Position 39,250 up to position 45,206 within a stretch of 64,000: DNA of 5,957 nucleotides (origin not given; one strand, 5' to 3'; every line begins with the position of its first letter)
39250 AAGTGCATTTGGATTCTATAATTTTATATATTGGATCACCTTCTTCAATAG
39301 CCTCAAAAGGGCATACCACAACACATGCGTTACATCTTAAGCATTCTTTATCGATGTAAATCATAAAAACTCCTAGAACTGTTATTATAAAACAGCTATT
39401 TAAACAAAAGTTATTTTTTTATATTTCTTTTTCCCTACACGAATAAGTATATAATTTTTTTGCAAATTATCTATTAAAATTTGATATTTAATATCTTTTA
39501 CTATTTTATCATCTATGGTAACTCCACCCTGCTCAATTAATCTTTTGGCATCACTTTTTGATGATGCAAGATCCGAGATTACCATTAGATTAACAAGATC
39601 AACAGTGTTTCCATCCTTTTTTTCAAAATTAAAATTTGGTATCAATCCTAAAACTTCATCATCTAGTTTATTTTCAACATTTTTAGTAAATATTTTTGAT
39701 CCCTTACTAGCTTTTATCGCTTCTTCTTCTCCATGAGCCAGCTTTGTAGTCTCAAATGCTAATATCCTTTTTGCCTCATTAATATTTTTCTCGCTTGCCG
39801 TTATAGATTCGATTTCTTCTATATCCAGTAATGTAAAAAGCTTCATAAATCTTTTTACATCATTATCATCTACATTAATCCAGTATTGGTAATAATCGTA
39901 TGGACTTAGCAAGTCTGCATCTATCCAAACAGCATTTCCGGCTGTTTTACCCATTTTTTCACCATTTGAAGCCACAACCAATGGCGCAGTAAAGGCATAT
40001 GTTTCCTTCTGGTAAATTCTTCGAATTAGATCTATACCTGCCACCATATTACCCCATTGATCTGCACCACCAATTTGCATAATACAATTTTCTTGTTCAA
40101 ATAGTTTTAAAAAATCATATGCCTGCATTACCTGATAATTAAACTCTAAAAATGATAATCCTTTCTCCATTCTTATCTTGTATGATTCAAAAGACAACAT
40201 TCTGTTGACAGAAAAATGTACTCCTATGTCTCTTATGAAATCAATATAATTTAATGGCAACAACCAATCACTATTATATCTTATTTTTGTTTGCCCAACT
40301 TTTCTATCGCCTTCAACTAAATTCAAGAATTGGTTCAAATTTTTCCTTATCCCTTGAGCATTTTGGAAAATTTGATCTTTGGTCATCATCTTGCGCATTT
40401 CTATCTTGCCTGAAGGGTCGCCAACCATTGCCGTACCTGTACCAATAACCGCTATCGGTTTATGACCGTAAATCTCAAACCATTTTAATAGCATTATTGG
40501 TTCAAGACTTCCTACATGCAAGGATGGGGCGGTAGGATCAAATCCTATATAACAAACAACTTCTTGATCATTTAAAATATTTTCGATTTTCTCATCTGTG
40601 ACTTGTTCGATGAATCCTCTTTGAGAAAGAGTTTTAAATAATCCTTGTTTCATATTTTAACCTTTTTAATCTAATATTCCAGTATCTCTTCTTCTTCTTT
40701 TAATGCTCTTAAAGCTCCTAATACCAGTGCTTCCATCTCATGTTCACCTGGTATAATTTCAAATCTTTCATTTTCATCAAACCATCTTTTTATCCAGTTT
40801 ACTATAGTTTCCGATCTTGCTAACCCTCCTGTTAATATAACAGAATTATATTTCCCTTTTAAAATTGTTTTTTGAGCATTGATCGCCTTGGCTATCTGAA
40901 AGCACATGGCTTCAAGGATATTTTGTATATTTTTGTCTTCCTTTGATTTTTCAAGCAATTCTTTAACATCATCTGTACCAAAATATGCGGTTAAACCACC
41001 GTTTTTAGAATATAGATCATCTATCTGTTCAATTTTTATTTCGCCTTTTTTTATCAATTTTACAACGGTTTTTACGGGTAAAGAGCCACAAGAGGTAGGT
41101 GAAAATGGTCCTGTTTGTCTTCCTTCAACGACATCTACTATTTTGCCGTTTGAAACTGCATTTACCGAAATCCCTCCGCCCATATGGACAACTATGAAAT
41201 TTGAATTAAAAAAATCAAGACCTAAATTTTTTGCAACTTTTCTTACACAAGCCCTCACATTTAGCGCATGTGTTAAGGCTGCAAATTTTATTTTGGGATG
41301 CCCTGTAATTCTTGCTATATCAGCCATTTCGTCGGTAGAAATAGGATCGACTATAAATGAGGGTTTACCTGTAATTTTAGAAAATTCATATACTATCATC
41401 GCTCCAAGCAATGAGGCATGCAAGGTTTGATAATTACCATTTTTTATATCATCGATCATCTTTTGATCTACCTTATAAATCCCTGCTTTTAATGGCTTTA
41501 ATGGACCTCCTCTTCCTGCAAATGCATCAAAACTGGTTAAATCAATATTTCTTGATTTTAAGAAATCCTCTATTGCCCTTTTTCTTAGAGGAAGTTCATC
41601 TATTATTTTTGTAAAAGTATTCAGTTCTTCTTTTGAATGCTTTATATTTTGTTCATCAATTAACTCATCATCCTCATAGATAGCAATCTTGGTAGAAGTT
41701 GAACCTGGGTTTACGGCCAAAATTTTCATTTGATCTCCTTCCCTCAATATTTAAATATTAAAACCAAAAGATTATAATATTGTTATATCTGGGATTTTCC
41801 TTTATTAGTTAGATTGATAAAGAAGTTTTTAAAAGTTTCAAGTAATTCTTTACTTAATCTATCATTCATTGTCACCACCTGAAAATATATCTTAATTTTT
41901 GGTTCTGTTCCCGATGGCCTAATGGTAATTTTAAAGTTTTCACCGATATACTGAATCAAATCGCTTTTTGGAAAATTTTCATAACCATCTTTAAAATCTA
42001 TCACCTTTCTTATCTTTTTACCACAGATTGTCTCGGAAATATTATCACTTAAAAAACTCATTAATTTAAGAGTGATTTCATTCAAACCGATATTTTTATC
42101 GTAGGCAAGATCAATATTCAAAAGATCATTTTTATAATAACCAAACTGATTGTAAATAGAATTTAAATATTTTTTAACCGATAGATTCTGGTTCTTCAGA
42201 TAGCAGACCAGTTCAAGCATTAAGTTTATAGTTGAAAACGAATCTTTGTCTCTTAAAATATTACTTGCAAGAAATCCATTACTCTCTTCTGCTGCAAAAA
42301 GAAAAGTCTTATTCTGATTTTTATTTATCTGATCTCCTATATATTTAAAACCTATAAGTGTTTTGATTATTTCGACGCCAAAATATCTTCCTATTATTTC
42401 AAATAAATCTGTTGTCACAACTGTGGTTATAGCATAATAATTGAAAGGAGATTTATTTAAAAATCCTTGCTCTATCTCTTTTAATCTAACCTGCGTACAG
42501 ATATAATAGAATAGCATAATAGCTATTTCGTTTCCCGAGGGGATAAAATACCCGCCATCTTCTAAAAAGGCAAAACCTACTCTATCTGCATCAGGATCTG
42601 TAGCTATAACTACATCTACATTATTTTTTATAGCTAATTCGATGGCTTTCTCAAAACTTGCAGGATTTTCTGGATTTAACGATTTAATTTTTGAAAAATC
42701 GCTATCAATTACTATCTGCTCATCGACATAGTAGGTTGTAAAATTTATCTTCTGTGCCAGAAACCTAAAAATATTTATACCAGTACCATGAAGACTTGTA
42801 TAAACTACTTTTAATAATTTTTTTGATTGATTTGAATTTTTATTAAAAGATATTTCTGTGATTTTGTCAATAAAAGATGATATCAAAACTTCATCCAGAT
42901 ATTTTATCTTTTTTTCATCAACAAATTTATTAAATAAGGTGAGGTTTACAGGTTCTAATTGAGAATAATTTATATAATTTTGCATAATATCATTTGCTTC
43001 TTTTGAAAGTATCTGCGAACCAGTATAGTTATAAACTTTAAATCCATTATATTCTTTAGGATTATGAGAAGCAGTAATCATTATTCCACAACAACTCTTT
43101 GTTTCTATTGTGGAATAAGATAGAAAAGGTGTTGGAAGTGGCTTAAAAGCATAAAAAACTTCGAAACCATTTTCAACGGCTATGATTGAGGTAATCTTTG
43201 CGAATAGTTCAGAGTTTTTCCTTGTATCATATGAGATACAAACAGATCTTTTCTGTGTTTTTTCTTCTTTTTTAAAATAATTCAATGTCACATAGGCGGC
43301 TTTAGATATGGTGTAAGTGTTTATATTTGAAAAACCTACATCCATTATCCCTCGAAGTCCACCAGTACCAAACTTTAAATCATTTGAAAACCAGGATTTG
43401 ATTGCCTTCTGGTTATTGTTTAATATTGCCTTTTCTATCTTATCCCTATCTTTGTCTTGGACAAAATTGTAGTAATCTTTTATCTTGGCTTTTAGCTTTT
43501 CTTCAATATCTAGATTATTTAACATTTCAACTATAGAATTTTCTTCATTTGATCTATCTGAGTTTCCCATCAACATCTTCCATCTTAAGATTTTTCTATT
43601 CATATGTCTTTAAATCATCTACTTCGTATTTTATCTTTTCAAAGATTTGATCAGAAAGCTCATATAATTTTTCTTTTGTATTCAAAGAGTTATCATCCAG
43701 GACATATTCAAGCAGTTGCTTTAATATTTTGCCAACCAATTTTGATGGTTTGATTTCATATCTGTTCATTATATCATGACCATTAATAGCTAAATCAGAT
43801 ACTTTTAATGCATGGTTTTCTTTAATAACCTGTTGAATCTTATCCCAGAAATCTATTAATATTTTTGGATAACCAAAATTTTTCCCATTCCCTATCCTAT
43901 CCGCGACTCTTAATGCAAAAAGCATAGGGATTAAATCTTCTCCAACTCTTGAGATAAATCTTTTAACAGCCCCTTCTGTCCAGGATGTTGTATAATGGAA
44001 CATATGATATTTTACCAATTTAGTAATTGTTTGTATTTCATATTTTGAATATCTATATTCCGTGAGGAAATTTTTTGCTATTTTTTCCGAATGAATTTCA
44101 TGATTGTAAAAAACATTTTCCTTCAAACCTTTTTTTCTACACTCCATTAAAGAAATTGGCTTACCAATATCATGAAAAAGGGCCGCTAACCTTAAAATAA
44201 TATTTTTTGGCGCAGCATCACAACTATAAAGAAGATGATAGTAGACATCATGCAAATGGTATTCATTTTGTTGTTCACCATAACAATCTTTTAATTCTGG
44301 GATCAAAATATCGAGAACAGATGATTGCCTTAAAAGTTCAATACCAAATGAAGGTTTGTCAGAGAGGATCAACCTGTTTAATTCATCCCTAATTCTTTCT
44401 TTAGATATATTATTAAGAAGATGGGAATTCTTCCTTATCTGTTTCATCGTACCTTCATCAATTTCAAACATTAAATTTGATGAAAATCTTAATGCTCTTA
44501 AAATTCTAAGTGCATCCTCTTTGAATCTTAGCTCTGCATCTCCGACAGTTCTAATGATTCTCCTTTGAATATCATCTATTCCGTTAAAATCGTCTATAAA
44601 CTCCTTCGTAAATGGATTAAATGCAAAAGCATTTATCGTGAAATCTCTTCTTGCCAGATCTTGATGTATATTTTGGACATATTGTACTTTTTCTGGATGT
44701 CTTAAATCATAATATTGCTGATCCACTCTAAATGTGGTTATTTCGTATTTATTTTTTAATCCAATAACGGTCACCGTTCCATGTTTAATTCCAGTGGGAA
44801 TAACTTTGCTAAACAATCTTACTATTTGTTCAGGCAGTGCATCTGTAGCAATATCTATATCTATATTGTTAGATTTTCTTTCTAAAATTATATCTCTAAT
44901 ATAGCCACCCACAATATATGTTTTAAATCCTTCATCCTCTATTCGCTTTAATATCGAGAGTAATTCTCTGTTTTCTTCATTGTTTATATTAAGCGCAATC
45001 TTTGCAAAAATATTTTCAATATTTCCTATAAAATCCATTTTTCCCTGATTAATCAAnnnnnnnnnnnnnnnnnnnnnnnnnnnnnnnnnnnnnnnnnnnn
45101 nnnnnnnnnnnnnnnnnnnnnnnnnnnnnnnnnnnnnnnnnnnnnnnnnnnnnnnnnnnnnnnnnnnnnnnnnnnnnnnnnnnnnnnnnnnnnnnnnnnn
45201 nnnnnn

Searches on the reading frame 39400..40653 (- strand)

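Call 9: search_protein_families(library=ncbifam, proteins=[window:39400-40653:-], max_evalue=0.00001)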
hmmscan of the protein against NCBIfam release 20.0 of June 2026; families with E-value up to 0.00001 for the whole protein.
window:39400-40653:- (417 aa): 1 family
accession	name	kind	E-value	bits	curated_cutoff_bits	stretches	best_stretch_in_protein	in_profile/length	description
TIGR00234.1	tyrS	equivalog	6.2e-118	394.4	113.8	1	4-415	5-404/406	tyrosine--tRNA ligase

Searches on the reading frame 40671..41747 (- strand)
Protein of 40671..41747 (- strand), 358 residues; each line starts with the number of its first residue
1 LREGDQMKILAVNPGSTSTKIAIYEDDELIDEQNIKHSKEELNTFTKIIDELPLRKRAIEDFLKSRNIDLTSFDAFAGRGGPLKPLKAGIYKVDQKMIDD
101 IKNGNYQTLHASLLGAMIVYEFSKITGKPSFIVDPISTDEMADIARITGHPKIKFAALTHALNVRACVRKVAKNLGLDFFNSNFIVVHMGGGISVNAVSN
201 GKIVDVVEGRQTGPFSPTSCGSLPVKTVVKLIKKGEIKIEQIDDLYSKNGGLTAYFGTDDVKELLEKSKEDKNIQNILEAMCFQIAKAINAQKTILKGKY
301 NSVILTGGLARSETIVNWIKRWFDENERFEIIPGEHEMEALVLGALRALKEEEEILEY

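Call 9: search_protein_families(library=ncbifam, proteins=[window:40671-41747:-], max_evalue=0.00001)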
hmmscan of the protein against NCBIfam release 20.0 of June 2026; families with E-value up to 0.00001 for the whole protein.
window:40671-41747:- (358 aa): 7 families
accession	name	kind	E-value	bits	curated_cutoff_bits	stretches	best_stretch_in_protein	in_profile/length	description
NF002834.0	PRK03011.1-5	subfamily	1.8e-124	415.5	222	1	6-358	2-355/357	butyrate kinase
TIGR02707.1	butyr_kinase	equivalog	1.7e-113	379.3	289.1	1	8-354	1-348/351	butyrate kinase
TIGR00016.1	ackA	subfamily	1.9e-18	66.4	293.4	1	161-314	186-343/405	acetate/propionate family kinase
NF009099.0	PRK12440.1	equivalog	4.5e-12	45.7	693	1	168-311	187-332/397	acetate/propionate family kinase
NF009045.0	PRK12379.1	equivalog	4.5e-11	42.2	580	1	161-316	176-334/402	propionate kinase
NF005462.0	PRK07058.1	equivalog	1.4e-10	40.8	486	1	178-311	197-330/396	acetate/propionate family kinase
NF005520.0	PRK07157.1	equivalog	2.1e-08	33.7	561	1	181-314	198-335/400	acetate kinase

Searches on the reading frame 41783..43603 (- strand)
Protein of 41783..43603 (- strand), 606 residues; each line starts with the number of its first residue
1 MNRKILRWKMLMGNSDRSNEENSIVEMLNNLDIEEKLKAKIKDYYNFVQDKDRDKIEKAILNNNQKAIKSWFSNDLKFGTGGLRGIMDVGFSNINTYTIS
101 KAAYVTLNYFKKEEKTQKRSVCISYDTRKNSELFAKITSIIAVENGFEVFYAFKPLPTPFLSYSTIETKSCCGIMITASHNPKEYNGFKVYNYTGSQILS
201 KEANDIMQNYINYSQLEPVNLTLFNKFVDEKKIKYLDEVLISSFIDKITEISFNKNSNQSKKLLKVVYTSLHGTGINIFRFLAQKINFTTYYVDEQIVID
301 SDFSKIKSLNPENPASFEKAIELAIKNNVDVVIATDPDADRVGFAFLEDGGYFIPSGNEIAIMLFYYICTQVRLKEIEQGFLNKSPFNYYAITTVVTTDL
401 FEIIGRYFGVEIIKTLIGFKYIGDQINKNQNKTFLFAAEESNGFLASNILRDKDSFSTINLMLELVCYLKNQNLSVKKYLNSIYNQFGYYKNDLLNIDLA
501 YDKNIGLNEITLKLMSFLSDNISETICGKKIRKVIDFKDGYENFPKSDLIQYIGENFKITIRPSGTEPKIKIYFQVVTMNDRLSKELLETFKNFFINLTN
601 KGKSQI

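Call 9: search_protein_families(library=ncbifam, proteins=[window:41783-43603:-], max_evalue=0.00001)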
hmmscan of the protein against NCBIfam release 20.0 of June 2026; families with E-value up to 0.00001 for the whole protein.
window:41783-43603:- (606 aa): 6 families
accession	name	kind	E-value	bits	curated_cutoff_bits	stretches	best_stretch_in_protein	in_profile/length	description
TIGR03990.1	Arch_GlmM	equivalog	1.5e-44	152.7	439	1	78-590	4-439/444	phosphoglucosamine mutase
TIGR01455.1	glmM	equivalog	2.8e-21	75.7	447.55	1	78-478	1-359/442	phosphoglucosamine mutase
NF046027.1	PhglucPhmanMutPgmG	equivalog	2.6e-15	56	600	1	111-344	37-248/460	phosphoglucomutase/phosphomannomutase PgmG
TIGR01132.1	pgm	equivalog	4.4e-12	45.2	778.05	1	74-575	38-522/546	phosphoglucomutase (alpha-D-glucose-1,6-bisphosphate-dependent)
NF007088.0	PRK09542.1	equivalog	8.7e-10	38.2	618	1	108-444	36-333/456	phosphomannomutase/phosphoglucomutase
NF005737.0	PRK07564.1-1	equivalog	2.3e-09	36.4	378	1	74-537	12-455/543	alpha-D-glucose phosphate-specific phosphoglucomutase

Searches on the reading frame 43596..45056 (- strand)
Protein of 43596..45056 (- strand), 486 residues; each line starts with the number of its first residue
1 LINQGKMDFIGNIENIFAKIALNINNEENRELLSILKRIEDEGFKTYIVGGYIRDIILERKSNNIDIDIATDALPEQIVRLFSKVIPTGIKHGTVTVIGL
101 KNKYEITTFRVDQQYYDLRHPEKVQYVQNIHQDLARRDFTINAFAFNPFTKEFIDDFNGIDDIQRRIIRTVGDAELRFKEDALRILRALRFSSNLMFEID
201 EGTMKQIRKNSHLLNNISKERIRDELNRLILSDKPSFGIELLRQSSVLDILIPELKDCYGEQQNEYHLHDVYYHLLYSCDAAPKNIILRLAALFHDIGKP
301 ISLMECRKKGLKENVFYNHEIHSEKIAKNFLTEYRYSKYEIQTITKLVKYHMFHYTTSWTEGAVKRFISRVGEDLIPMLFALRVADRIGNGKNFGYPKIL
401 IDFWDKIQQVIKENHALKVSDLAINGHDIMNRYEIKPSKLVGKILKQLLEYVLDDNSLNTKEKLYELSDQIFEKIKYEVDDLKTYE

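Call 9: search_protein_families(library=ncbifam, proteins=[window:43596-45056:-], max_evalue=0.00001)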
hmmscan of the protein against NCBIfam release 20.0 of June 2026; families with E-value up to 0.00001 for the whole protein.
window:43596-45056:- (486 aa): 10 families
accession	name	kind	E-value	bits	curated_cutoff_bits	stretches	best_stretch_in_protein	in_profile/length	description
NF009814.0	PRK13299.1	equivalog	1.1e-91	307.8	290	2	29-263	6-236/396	CCA tRNA nucleotidyltransferase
TIGR02692.1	tRNA_CCA_actino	equivalog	1.1e-82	278.2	438.8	1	29-467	13-461/466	CCA tRNA nucleotidyltransferase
TIGR01942.1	pcnB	subfamily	1e-50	172.8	305.65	1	30-260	16-246/425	polynucleotide adenylyltransferase PcnB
NF008137.0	PRK10885.1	equivalog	7.2e-33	114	451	1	45-303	2-263/409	multifunctional CCA addition/repair protein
NF008634.1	PRK11623.1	equivalog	1.8e-29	102.6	702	1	31-281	48-308/469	polynucleotide adenylyltransferase PcnB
NF009813.0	PRK13298.1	equivalog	3.3e-25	88.9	606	1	129-355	83-312/417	tRNA CCA-pyrophosphorylase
NF009812.0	PRK13297.1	equivalog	1.5e-21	77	624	1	42-258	10-222/364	tRNA CCA-pyrophosphorylase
NF041569.1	A-tRNAntase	equivalog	7e-20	70.9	1440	1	42-286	478-728/880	A-adding tRNA nucleotidyltransferase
NF009811.0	PRK13296.1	equivalog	7.5e-16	57.9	469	1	45-272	2-225/360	CCA tRNA nucleotidyltransferase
TIGR01693.1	UTase_glnD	equivalog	4.4e-08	31.8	519.4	1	173-358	327-524/850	[protein-PII] uridylyltransferase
